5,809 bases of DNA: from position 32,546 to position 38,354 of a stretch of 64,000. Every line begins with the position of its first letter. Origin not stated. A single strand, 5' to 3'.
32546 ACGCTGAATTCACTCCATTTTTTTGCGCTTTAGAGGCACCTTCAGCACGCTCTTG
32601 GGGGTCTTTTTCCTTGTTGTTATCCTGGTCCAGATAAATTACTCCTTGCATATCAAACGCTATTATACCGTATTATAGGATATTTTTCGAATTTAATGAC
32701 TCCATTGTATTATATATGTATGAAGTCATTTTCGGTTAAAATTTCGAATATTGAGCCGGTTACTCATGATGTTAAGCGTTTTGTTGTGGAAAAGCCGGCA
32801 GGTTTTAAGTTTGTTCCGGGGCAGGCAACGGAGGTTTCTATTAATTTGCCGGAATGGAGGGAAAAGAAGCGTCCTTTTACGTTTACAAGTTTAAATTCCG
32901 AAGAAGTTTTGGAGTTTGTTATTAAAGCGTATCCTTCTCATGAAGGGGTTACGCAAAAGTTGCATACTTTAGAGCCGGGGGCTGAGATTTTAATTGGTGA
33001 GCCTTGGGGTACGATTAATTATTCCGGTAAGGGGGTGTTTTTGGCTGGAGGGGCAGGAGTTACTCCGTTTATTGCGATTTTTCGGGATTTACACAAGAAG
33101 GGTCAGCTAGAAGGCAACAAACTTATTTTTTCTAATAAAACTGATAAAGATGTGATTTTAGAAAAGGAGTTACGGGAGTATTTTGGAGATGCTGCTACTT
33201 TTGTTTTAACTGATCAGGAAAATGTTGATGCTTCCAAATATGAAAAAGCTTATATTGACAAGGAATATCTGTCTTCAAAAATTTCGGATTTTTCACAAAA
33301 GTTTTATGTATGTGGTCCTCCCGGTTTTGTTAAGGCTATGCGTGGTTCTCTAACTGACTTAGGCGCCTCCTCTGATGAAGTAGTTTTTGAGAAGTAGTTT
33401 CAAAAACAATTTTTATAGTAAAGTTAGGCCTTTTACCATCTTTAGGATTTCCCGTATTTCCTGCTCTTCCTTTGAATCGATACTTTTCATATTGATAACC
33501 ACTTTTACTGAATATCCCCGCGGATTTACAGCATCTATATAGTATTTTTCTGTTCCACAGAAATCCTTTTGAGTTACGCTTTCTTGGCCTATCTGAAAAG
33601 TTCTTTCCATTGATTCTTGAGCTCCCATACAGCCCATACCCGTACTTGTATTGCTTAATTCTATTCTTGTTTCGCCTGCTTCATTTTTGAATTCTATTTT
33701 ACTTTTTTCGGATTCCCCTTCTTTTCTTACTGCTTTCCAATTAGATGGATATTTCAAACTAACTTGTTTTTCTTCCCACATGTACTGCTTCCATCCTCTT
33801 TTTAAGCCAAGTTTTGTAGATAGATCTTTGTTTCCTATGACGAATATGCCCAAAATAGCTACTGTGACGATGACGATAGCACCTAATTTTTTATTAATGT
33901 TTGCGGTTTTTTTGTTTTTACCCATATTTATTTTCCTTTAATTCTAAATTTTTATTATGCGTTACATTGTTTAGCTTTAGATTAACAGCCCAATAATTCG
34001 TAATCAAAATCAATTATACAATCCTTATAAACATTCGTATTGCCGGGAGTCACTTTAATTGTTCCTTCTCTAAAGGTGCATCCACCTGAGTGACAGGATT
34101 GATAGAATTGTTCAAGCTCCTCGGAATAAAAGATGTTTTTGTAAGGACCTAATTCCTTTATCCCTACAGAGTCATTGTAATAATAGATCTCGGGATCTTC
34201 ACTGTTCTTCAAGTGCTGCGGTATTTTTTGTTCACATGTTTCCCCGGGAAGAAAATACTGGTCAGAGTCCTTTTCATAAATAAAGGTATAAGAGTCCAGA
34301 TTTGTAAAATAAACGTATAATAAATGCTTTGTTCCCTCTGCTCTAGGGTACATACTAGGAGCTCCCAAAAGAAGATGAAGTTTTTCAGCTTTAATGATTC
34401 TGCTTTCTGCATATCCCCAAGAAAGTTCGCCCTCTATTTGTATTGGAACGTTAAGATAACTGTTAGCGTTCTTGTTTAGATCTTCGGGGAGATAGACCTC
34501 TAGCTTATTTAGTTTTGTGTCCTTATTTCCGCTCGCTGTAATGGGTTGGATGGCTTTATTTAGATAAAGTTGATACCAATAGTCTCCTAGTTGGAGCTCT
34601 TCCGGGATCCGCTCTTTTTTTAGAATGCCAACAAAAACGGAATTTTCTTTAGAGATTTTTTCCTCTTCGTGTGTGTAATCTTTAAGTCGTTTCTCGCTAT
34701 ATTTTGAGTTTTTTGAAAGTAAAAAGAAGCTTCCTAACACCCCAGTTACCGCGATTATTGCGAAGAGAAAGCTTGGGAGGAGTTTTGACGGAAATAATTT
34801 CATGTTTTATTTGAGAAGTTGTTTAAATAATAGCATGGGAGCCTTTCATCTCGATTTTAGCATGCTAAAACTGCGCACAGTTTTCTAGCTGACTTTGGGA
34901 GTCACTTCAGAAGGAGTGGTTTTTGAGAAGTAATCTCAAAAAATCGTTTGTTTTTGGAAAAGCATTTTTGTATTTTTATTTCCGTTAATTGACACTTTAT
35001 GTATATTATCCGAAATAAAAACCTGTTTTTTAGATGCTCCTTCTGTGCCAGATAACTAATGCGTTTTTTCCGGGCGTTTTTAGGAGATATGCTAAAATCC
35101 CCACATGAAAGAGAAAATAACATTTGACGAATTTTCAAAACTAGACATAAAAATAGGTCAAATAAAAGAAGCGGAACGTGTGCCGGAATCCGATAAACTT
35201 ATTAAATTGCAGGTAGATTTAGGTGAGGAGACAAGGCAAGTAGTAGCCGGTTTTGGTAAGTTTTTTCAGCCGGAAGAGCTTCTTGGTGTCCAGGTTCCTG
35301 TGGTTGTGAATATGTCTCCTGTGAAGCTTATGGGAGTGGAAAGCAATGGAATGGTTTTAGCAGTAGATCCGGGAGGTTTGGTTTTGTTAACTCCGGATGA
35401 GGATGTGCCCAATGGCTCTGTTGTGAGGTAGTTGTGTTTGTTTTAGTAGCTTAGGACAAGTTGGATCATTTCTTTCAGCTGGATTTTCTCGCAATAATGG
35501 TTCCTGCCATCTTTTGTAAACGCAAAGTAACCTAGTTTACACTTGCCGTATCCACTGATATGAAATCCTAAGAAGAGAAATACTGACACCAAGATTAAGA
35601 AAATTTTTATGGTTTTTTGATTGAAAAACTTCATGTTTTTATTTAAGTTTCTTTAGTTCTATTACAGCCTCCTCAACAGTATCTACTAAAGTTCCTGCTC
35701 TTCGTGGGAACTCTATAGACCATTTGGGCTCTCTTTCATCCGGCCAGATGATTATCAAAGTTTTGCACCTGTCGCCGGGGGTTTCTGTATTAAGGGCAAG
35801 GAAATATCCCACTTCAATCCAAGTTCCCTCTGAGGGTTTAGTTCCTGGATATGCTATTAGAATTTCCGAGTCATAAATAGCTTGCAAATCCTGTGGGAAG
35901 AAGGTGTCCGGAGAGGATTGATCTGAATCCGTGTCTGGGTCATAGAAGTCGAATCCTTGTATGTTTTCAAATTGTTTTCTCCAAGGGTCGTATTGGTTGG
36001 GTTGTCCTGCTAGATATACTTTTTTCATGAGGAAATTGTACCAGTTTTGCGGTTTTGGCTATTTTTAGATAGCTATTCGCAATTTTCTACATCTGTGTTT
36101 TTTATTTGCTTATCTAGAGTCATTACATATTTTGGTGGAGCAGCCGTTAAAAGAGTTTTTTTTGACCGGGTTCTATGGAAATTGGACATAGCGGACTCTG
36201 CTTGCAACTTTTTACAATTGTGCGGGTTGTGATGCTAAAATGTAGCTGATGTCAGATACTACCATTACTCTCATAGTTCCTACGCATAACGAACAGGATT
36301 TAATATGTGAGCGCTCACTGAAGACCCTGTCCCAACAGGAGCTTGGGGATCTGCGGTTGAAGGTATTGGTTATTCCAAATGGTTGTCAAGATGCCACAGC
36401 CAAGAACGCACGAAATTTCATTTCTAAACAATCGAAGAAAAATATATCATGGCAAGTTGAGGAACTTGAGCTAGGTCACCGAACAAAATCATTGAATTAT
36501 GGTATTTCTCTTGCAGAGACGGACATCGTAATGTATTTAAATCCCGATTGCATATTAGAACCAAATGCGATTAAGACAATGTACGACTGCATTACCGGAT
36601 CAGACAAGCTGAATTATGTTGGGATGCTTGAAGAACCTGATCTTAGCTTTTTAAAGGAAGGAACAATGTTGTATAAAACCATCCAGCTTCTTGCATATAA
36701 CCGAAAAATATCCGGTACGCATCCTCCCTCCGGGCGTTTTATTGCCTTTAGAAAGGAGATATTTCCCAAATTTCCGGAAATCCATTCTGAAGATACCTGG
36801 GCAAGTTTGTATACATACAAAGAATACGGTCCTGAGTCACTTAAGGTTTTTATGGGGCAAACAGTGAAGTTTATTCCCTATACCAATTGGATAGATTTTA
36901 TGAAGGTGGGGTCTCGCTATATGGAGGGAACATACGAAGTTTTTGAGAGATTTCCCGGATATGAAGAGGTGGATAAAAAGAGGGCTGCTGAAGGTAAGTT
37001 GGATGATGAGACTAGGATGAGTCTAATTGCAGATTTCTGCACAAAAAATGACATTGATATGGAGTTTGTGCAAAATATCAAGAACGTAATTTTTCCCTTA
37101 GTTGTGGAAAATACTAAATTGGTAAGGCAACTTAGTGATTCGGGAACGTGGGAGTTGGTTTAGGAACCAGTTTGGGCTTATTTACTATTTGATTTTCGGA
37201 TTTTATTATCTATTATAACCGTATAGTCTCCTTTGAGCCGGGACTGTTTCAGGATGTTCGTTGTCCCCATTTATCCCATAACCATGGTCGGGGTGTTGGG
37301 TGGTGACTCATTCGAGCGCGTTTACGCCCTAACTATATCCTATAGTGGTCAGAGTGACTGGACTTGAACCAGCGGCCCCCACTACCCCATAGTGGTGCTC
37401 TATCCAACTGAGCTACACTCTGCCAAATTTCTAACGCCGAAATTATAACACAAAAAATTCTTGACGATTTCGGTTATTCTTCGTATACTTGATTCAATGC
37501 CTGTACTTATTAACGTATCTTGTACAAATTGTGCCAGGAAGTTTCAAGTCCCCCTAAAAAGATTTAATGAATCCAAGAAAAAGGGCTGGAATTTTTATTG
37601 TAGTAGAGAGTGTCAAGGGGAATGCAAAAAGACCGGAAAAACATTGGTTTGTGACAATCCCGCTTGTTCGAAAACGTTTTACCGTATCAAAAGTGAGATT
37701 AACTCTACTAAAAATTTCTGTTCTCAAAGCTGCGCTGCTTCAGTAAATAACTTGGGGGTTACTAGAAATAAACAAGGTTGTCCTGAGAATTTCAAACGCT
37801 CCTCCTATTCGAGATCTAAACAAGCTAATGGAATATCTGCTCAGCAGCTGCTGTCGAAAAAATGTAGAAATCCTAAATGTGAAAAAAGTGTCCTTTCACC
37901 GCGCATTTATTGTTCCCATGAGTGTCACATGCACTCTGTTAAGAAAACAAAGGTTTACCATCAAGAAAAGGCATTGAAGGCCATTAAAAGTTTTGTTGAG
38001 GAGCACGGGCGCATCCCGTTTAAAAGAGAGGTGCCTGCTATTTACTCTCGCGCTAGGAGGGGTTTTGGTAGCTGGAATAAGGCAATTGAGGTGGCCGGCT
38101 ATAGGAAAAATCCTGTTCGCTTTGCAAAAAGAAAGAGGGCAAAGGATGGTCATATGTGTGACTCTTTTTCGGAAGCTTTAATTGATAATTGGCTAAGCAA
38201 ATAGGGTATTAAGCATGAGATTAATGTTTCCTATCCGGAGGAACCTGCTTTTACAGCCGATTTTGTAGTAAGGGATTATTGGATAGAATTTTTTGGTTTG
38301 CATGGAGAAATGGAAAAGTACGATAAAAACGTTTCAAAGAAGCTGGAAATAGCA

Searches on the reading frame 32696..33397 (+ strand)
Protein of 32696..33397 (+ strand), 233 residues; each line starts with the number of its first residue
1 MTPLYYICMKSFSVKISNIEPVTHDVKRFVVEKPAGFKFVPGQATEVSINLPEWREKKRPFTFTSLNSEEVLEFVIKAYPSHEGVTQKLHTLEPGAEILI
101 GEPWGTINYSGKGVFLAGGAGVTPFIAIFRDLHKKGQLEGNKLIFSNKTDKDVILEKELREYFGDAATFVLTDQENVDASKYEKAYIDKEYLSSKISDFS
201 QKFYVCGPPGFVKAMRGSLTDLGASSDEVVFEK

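Call 61: search_protein_families(library=pfam, proteins=[window:32696-33397:+], max_evalue=0.00001)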
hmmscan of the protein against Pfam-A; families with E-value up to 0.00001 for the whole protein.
window:32696-33397:+ (233 aa): 2 families
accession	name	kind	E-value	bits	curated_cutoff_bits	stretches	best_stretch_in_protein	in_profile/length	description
PF00175.26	NAD_binding_1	-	6.7e-14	52.9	22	1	115-216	1-108/109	Oxidoreductase NAD-binding domain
PF00970.30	FAD_binding_6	-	6.3e-07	30.1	21.1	1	14-109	2-99/99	Oxidoreductase FAD-binding domain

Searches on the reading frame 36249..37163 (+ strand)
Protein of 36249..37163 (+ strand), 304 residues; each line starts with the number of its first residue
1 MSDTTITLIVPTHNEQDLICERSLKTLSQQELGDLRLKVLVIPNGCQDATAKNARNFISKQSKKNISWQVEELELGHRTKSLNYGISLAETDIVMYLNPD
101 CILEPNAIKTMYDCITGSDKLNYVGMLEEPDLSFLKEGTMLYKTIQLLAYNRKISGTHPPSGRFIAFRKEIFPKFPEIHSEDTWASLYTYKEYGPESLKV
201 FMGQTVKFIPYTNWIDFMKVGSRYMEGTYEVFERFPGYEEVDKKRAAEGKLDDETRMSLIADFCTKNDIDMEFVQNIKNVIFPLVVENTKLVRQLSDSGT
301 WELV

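Call 61: search_protein_families(library=pfam, proteins=[window:36249-37163:+], max_evalue=0.00001)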
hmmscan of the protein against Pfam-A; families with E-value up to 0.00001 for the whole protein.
window:36249-37163:+ (304 aa): 3 families
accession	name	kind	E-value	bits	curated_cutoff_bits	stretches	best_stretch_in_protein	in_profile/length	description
PF00535.33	Glycos_transf_2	-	1.8e-11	44.7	23.3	1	8-172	2-164/168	Glycosyl transferase family 2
PF13641.12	Glyco_tranf_2_3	-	9.2e-11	42.6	27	1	6-175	3-174/230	Glycosyltransferase like family 2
PF10111.15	Glyco_tranf_2_2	-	4e-06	27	27.3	1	9-116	3-107/276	Glycosyltransferase like family 2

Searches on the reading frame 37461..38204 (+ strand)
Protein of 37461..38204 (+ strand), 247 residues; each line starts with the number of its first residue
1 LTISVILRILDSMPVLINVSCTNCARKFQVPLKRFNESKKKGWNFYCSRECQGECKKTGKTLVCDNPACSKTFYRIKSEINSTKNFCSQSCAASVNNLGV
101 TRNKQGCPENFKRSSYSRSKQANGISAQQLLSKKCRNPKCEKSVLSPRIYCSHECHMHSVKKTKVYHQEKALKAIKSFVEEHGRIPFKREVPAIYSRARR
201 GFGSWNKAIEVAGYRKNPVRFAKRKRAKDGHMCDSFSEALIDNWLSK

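Call 61: search_protein_families(library=pfam, proteins=[window:37461-38204:+], max_evalue=0.00001)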
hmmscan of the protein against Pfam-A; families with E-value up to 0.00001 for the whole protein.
window:37461-38204:+ (247 aa): 1 family
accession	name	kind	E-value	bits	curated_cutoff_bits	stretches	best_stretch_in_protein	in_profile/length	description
PF18780.6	HNH_repeat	-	3.2e-09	37.4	26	1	167-214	2-53/54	Homing endonuclease associated repeat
